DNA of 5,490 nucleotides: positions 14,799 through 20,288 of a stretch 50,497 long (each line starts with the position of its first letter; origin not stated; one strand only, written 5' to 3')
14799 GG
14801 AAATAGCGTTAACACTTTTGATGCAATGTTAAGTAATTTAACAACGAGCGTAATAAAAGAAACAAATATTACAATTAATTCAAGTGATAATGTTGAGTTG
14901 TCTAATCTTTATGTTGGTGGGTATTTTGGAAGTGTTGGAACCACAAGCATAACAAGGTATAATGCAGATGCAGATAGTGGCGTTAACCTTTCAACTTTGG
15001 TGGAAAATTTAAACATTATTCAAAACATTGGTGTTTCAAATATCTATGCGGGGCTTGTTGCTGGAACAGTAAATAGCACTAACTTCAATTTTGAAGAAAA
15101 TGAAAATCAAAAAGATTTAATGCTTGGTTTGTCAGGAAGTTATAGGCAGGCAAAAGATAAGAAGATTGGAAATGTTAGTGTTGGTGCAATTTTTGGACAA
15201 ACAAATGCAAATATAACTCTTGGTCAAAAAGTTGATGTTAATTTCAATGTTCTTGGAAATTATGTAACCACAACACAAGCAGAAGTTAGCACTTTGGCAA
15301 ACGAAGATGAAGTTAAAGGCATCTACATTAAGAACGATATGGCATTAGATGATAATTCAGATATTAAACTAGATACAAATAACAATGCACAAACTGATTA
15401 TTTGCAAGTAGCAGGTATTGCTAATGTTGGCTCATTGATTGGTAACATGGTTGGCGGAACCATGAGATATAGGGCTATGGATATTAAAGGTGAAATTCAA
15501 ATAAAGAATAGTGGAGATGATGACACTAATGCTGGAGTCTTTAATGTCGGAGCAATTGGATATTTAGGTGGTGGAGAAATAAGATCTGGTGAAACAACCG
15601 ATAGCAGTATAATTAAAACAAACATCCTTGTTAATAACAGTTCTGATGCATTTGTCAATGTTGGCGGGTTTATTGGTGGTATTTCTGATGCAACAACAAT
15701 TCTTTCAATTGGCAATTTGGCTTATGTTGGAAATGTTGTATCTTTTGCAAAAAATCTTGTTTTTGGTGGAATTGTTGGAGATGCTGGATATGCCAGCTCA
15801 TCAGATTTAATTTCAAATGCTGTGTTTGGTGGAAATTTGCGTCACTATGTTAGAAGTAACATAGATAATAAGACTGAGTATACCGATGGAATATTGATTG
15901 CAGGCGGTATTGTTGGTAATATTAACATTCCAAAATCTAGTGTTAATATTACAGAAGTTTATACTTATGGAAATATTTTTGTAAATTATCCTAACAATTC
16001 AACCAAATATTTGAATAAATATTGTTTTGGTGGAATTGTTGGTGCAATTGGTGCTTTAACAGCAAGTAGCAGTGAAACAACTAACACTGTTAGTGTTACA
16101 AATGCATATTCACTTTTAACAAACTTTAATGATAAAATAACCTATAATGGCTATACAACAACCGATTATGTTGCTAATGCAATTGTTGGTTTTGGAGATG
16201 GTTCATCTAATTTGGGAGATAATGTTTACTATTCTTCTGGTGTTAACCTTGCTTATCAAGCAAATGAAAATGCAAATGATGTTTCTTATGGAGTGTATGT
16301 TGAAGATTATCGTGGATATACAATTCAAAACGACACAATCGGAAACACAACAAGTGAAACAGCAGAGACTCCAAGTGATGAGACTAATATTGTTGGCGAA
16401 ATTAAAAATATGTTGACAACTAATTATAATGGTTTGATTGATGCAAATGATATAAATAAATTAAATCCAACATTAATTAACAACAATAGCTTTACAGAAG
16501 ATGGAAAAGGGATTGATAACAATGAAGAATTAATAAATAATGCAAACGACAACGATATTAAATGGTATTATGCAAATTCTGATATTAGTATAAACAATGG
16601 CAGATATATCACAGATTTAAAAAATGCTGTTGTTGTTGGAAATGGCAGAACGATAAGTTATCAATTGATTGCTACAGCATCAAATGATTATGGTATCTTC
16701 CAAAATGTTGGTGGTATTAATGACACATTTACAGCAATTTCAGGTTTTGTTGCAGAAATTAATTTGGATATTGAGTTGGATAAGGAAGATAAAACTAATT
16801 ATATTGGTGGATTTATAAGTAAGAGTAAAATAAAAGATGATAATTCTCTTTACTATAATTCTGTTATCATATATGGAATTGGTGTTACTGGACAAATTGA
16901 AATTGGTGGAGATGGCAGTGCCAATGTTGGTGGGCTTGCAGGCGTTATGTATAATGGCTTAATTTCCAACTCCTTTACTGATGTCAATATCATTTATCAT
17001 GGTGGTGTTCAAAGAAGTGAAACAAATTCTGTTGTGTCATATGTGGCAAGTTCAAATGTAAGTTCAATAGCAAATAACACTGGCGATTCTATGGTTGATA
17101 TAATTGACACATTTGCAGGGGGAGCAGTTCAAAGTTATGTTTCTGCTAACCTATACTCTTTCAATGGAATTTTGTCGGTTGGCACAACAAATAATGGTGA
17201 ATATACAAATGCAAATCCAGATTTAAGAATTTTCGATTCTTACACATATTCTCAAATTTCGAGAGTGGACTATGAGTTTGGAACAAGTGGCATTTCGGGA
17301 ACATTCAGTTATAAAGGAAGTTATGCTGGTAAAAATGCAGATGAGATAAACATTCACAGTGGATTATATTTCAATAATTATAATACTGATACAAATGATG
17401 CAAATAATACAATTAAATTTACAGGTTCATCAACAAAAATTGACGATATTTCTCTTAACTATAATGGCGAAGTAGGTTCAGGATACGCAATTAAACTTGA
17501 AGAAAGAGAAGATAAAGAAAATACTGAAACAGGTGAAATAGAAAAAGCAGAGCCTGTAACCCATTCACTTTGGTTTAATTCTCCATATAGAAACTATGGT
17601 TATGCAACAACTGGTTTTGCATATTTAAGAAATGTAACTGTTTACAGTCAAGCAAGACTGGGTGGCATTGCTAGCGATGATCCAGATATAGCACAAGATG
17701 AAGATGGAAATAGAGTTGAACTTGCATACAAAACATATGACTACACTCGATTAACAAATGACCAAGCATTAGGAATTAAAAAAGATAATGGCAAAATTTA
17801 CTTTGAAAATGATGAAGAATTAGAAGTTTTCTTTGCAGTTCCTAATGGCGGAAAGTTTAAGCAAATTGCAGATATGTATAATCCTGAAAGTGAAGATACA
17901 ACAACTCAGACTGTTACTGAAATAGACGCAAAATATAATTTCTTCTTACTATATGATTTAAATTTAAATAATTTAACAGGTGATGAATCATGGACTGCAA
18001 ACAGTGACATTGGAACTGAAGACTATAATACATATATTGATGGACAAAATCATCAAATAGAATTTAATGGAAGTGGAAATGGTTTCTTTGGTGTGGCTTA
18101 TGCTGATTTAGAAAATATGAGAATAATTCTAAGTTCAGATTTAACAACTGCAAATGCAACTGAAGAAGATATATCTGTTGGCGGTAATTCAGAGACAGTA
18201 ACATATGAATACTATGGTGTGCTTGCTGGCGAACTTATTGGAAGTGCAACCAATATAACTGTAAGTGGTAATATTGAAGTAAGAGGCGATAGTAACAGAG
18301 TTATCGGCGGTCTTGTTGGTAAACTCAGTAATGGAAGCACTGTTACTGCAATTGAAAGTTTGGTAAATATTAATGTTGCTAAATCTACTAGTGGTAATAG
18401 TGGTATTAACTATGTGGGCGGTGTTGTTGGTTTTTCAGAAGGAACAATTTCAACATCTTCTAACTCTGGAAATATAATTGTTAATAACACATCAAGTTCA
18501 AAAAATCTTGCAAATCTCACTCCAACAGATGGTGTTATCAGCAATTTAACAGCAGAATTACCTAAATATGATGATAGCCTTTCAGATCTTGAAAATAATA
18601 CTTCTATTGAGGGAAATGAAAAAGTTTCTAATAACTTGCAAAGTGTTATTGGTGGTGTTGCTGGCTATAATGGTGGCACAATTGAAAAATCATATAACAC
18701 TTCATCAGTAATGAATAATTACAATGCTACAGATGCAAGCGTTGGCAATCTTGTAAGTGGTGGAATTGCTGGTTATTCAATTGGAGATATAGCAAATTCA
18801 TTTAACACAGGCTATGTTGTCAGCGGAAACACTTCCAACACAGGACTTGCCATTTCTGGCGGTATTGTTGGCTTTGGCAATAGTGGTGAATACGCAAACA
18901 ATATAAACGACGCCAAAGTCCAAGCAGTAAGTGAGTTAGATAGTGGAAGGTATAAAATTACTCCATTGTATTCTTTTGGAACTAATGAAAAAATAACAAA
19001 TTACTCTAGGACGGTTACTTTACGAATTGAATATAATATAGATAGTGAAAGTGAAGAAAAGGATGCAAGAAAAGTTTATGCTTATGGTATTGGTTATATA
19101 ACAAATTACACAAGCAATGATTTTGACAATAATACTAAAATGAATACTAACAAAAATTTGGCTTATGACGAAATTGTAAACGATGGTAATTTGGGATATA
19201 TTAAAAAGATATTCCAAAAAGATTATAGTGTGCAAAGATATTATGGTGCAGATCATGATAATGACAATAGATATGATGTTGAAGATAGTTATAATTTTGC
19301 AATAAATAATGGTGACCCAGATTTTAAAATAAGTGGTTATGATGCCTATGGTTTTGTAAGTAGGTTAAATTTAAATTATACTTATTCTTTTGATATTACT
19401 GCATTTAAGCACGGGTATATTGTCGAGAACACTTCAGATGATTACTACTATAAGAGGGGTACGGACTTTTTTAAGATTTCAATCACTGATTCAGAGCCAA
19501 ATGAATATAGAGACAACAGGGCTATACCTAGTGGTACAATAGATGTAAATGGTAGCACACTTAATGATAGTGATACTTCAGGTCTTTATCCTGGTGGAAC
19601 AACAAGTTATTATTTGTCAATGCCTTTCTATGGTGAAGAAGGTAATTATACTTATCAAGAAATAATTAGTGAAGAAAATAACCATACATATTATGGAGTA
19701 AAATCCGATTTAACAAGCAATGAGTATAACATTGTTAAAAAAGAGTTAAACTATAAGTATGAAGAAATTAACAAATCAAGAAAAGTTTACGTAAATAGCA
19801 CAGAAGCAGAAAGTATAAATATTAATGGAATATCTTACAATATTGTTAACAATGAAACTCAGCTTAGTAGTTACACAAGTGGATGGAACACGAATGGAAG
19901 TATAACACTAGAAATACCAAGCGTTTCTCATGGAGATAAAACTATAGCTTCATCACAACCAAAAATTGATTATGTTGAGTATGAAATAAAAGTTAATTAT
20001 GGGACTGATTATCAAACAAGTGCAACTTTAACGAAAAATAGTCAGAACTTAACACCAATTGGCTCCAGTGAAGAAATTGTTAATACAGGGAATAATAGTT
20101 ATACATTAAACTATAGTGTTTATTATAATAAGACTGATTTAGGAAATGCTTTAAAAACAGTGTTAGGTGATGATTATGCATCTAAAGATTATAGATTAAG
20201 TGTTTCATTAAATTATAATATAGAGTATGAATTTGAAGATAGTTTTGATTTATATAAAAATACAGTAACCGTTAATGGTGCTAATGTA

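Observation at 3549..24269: A 6,906-aa lipid-anchored protein encoded by a single 20.7-kb ORF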

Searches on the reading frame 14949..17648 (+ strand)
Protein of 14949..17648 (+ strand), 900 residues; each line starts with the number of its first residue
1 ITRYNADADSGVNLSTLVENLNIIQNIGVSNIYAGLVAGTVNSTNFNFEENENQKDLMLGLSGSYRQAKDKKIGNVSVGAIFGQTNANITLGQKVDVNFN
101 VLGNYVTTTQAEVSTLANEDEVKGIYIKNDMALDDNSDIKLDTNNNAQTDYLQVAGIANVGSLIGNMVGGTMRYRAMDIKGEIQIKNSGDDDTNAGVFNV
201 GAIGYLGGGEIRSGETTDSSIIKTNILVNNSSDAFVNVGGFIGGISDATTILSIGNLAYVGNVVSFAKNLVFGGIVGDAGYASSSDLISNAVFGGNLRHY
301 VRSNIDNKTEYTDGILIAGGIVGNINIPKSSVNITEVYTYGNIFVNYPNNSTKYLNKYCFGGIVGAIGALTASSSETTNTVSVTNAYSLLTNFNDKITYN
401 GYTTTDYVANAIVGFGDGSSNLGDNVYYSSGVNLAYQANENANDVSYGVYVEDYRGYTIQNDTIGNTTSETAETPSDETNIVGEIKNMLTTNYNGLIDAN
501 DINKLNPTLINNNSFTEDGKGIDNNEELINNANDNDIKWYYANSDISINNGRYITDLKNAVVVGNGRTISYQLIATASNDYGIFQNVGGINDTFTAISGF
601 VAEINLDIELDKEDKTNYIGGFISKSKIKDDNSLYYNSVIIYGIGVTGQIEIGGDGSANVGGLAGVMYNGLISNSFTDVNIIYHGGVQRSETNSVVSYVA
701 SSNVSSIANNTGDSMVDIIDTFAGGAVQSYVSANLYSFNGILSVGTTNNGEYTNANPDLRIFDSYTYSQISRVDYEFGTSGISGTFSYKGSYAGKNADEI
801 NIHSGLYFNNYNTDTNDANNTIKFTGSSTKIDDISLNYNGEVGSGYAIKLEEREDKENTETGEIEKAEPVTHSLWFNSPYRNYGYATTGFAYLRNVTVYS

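Call 7: search_protein_families(library=pfam, proteins=[window:14949-17648:+], max_evalue=10)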
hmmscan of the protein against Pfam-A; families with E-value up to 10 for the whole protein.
window:14949-17648:+ (900 aa): 1 family
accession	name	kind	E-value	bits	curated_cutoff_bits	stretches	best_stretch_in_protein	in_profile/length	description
PF03896.21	TRAP_alpha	-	0.88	9.2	24.7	1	36-127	18-109/180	Translocon-associated protein (TRAP), alpha subunit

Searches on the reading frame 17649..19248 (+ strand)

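Call 7: search_protein_families(library=pfam, proteins=[window:17649-19248:+], max_evalue=10)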
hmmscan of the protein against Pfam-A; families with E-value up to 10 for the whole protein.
window:17649-19248:+ (533 aa): 2 families
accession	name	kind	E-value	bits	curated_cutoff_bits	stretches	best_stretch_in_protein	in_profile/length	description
PF07581.17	Glug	-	4.2e-05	24.1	20.5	4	333-354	4-27/28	The GLUG motif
PF20937.3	FHBP_N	-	0.2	12.3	27.6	1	294-356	29-88/92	Factor H binding protein, N-terminal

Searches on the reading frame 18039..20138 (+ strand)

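Call 60: search_protein_families(library=pfam, proteins=[window:18039-20138:+], max_evalue=1)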
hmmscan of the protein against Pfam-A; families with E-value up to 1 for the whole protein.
window:18039-20138:+ (700 aa): 1 family
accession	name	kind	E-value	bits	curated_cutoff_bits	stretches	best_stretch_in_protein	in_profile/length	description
PF07581.17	Glug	-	0.0034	18.1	20.5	2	203-224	4-27/28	The GLUG motif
